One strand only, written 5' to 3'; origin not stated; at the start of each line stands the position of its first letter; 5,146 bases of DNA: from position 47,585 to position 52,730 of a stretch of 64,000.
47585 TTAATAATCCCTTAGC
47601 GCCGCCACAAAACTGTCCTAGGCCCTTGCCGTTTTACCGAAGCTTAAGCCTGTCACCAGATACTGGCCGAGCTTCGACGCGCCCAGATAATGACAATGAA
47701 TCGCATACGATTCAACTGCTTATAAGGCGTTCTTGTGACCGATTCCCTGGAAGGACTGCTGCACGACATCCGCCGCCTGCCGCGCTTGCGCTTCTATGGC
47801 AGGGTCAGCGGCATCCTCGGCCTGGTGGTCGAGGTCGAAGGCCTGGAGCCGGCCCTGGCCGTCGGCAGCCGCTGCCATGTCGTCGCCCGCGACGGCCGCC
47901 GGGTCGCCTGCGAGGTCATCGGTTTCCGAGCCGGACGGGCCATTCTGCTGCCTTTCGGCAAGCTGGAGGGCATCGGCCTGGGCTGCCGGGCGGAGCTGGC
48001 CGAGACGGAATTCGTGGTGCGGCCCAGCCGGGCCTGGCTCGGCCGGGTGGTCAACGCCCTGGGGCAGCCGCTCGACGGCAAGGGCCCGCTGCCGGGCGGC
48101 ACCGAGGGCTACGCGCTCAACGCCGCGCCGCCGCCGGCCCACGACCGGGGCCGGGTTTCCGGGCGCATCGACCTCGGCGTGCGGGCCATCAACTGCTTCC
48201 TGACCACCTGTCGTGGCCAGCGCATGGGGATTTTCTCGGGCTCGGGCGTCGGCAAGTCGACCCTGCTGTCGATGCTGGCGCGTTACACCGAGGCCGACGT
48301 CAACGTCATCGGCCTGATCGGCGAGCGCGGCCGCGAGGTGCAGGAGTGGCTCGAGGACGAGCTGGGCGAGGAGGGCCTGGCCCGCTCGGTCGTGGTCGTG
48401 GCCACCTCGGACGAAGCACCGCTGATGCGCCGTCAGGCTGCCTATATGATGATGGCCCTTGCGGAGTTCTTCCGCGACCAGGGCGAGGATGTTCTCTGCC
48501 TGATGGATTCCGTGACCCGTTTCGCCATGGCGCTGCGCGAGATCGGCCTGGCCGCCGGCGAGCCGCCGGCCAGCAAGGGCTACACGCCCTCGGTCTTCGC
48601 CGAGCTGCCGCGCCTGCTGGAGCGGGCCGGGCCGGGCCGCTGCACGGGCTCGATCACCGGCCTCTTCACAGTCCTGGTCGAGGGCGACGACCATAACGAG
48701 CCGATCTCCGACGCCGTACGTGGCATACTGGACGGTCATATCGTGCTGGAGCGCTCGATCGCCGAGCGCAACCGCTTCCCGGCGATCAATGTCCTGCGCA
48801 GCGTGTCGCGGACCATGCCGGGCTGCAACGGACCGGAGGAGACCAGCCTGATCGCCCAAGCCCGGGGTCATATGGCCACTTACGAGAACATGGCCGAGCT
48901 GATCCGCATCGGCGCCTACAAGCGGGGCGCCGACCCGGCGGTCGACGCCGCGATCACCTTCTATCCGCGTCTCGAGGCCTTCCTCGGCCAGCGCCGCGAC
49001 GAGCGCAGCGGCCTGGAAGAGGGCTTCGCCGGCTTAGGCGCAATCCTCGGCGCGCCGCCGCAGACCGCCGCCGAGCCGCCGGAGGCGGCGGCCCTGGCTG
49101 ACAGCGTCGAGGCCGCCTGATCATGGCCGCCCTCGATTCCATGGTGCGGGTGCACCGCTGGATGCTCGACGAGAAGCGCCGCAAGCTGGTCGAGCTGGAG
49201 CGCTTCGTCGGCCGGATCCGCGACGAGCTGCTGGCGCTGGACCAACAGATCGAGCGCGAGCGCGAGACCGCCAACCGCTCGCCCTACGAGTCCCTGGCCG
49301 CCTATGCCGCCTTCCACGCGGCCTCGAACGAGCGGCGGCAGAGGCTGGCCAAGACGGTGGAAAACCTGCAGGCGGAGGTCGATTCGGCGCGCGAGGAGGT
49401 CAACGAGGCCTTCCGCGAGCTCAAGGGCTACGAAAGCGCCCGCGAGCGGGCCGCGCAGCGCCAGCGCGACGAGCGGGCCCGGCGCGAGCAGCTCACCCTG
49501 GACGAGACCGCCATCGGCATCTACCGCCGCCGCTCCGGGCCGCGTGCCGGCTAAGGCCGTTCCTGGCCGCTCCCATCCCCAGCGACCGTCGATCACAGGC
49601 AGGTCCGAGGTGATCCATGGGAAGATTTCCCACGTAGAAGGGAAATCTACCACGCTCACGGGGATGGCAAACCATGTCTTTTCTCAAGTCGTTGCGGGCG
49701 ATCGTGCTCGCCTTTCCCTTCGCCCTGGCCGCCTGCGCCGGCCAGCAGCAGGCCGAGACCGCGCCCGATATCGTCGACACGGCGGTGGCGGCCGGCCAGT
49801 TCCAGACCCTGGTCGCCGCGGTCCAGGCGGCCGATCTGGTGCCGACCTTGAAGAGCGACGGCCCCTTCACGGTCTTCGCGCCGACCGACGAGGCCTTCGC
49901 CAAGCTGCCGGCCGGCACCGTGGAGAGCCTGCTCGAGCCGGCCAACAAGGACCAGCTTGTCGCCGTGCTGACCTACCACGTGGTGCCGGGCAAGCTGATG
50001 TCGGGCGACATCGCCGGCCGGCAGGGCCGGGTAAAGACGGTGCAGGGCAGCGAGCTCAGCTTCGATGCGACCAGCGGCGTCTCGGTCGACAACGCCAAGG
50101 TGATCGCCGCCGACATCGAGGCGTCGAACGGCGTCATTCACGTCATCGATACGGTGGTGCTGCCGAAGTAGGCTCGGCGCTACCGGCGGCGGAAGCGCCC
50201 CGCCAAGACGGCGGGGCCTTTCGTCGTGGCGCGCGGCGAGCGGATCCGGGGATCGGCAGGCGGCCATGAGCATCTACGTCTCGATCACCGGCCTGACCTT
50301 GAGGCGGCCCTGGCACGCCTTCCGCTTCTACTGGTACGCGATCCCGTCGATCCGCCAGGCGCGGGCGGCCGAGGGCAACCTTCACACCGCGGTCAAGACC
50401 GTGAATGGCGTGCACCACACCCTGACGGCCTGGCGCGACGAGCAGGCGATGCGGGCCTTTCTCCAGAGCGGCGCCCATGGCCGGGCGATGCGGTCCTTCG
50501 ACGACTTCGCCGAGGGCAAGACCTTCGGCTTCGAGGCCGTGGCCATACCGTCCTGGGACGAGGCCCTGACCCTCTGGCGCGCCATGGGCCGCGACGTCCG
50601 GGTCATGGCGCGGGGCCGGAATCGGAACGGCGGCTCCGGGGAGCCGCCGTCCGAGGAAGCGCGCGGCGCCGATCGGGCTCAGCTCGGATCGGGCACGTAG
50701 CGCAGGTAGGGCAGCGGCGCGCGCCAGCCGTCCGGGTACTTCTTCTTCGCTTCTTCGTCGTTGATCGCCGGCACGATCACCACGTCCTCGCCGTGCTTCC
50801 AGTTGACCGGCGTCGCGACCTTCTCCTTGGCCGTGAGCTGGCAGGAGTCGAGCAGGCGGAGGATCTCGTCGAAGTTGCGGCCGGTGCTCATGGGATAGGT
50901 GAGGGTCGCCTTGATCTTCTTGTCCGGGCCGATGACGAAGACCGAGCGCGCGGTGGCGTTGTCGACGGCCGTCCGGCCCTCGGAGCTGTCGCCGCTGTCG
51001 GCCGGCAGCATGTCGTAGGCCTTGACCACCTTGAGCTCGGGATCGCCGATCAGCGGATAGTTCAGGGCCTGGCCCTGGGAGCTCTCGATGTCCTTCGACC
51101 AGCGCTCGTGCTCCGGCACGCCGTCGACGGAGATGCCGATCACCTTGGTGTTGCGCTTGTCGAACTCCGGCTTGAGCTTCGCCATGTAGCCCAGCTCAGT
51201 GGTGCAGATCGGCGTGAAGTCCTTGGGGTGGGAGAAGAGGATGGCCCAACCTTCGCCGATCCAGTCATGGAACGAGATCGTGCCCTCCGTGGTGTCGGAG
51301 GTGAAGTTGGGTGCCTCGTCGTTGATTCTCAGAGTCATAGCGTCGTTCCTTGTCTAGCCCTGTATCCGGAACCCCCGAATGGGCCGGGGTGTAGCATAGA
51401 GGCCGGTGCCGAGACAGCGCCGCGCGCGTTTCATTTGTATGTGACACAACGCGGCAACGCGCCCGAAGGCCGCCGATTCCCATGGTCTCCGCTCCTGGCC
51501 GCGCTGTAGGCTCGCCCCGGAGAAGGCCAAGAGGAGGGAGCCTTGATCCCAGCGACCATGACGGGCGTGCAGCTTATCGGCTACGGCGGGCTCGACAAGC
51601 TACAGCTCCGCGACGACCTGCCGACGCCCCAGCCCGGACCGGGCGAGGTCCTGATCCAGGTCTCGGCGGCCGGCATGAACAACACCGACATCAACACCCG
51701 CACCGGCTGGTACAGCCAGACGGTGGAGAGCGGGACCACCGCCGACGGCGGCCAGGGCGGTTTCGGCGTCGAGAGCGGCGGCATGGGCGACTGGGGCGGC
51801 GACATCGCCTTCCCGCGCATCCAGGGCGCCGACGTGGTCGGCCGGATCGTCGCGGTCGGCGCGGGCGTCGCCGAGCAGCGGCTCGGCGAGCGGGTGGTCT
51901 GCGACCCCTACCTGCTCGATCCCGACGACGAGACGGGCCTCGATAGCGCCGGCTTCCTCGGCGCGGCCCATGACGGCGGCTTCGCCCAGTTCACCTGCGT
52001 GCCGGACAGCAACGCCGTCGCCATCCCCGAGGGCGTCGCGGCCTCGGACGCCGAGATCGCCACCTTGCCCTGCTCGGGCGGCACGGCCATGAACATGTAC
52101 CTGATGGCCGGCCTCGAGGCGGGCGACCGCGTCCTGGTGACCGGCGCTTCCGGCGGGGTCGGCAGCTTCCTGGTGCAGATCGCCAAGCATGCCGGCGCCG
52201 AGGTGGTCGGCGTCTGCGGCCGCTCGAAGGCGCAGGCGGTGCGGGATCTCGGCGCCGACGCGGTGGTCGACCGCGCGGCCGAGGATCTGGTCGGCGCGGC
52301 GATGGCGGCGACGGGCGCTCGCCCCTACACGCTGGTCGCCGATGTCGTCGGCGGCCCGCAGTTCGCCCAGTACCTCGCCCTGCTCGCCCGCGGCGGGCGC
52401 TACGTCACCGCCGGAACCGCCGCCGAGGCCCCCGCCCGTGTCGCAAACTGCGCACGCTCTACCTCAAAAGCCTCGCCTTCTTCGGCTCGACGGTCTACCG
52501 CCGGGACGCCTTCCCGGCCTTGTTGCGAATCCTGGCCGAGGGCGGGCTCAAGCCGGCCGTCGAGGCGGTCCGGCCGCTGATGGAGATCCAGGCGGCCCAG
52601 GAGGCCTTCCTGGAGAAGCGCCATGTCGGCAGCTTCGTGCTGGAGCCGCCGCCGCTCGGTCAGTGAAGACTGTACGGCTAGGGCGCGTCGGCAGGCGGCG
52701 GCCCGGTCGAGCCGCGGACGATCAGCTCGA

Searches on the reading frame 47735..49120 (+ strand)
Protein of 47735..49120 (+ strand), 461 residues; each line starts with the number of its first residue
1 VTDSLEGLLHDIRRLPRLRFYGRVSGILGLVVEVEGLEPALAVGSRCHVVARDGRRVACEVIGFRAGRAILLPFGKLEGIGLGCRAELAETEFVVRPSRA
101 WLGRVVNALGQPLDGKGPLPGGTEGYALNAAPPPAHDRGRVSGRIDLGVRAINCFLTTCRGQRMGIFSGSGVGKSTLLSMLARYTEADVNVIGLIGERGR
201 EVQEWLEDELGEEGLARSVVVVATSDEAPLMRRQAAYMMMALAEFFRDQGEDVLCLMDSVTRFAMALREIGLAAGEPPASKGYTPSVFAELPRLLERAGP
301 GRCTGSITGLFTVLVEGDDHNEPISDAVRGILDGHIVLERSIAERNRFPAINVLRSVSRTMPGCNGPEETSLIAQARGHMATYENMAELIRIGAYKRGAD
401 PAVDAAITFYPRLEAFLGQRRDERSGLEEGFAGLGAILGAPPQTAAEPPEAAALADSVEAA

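Call 9: search_protein_families(library=pfam, proteins=[window:47735-49120:+])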
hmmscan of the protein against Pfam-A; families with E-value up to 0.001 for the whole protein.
window:47735-49120:+ (461 aa): 2 families
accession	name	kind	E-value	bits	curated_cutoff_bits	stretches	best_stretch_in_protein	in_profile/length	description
PF00006.31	ATP-synt_ab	-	5.5e-86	288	29.5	1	148-358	1-213/213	ATP synthase alpha/beta family, nucleotide-binding domain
PF18269.6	T3SS_ATPase_C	-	3.5e-19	68.9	22.7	1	367-434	3-70/72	T3SS EscN ATPase C-terminal domain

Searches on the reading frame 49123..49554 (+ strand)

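Call 92: search_protein_families(library=pfam, proteins=[window:49123-49554:+], max_evalue=0.0001)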
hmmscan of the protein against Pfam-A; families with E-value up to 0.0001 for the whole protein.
window:49123-49554:+ (143 aa): 1 family
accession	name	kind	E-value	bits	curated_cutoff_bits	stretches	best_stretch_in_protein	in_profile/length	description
PF02050.21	FliJ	-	2.1e-10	41.4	28.4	1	16-131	1-120/123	Flagellar FliJ protein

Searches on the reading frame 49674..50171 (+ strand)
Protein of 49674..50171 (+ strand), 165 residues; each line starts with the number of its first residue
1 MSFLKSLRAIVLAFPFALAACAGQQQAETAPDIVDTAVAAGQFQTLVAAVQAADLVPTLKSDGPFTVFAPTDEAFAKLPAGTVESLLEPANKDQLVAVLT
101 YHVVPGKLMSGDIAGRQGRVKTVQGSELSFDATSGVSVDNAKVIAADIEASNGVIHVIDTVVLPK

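Call 92: search_protein_families(library=pfam, proteins=[window:49674-50171:+], max_evalue=0.0001)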
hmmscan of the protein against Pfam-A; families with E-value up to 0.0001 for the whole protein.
window:49674-50171:+ (165 aa): 1 family
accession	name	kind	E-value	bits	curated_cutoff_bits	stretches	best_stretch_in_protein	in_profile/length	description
PF02469.27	Fasciclin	-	1.4e-40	138.8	22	1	42-164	2-123/123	Fasciclin domain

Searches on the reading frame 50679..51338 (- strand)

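Call 92: search_protein_families(library=pfam, proteins=[window:50679-51338:-], max_evalue=0.0001)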
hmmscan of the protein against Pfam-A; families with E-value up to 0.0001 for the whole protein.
window:50679-51338:- (219 aa): 3 families
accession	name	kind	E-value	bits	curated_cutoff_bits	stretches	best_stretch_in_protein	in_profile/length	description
PF00578.27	AhpC-TSA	-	1.2e-30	106.4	26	1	5-144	1-123/124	AhpC/TSA family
PF08534.16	Redoxin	-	3.4e-13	50.1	26.6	1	6-155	3-140/148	Redoxin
PF10417.14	1-cysPrx_C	-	3.9e-12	46.4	21.1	1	167-204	3-41/41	C-terminal domain of 1-Cys peroxiredoxin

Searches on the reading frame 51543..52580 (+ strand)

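Call 5: search_protein_families(library=pfam, proteins=[window:51543-52580:+])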
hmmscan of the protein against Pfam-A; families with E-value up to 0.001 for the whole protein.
window:51543-52580:+ (345 aa): 3 families
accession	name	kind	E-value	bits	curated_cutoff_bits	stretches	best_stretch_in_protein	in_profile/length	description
PF00107.32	ADH_zinc_N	-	2.4e-19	70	31.8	1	205-296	1-94/129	Zinc-binding dehydrogenase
PF08240.17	ADH_N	-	3.2e-16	59.9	23.5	1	32-163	1-104/104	Alcohol dehydrogenase GroES-like domain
PF13602.12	ADH_zinc_N_2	-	1.2e-07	33.2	27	1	236-302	1-64/134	Zinc-binding dehydrogenase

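Call 82: search_protein_families(library=pfam, proteins=[L084:3899-5140:+], max_evalue=0.00001)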
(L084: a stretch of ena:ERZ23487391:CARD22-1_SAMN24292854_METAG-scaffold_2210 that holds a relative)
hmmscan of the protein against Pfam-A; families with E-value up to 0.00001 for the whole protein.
L084:3899-5140:+ (413 aa): 1 family
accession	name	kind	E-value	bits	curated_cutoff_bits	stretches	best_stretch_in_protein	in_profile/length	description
PF00291.31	PALP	-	7e-67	226.3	35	1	81-386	2-294/295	Pyridoxal-phosphate dependent enzyme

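Call 91: search_protein_families(library=ncbifam, proteins=[L084:3899-5140:+], max_evalue=1e-10)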
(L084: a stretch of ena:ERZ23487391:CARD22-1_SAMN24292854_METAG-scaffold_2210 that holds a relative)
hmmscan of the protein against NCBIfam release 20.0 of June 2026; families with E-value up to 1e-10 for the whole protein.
L084:3899-5140:+ (413 aa): 18 families
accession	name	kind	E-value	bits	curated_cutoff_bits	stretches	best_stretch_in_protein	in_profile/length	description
NF006050.0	PRK08197.1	equivalog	2.2e-197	655.8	303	1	9-398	3-392/406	threonine synthase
NF004170.0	PRK05638.1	equivalog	7.3e-46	156.6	421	1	16-398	3-365/442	threonine synthase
TIGR00260.1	thrC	equivalog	6.9e-45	153.7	167.1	1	65-373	2-314/340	threonine synthase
NF006205.0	PRK08329.1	equivalog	4.1e-42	144.4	358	1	16-391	3-345/347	threonine synthase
NF005035.0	PRK06450.1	equivalog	3.3e-36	124.8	301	1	76-369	48-321/338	threonine synthase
NF004996.0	PRK06381.1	equivalog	2.2e-34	118.9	266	1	87-375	16-306/319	threonine synthase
NF006094.0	PRK08246.1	subfamily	1.2e-24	87.3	331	1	100-366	35-282/310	serine/threonine dehydratase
TIGR03844.1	cysteate_syn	equivalog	2.2e-17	62.9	324.9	1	53-388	33-377/398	cysteate synthase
NF005292.0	PRK06815.1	equivalog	3.3e-15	55.9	371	1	73-262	8-193/320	threonine/serine dehydratase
NF006390.0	PRK08639.1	equivalog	9e-14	51.3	421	1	73-366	12-294/418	threonine ammonia-lyase IlvA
NF040741.1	ornith_OrtB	equivalog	1.2e-13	50.3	550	0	97-164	76-142/464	2-amino-4-oxopentanoate thiolase subunit OrtB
NF005680.0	PRK07476.1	equivalog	9.5e-13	47.8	413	1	73-254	10-187/326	hydroxyectoine utilization dehydratase EutB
NF006674.0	PRK09224.1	subfamily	1.7e-12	46.8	577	1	86-371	25-296/508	threonine ammonia-lyase IlvA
TIGR01127.1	ilvA_1Cterm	equivalog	1.9e-12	46.9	378.75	1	103-362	14-261/380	threonine ammonia-lyase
TIGR01124.1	ilvA_2Cterm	equivalog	6e-12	44.9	411.3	1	85-363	16-280/499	threonine ammonia-lyase, biosynthetic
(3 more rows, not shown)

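Call 101: search_protein_families(library=pfam, proteins=[window:51543-52580:+], max_evalue=0.00001)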
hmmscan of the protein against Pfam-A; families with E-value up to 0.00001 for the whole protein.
window:51543-52580:+ (345 aa): 3 families
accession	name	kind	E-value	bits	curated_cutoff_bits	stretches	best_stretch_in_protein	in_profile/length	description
PF00107.32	ADH_zinc_N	-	2.4e-19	70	31.8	1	205-296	1-94/129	Zinc-binding dehydrogenase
PF08240.17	ADH_N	-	3.2e-16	59.9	23.5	1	32-163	1-104/104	Alcohol dehydrogenase GroES-like domain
PF13602.12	ADH_zinc_N_2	-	1.2e-07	33.2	27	1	236-302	1-64/134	Zinc-binding dehydrogenase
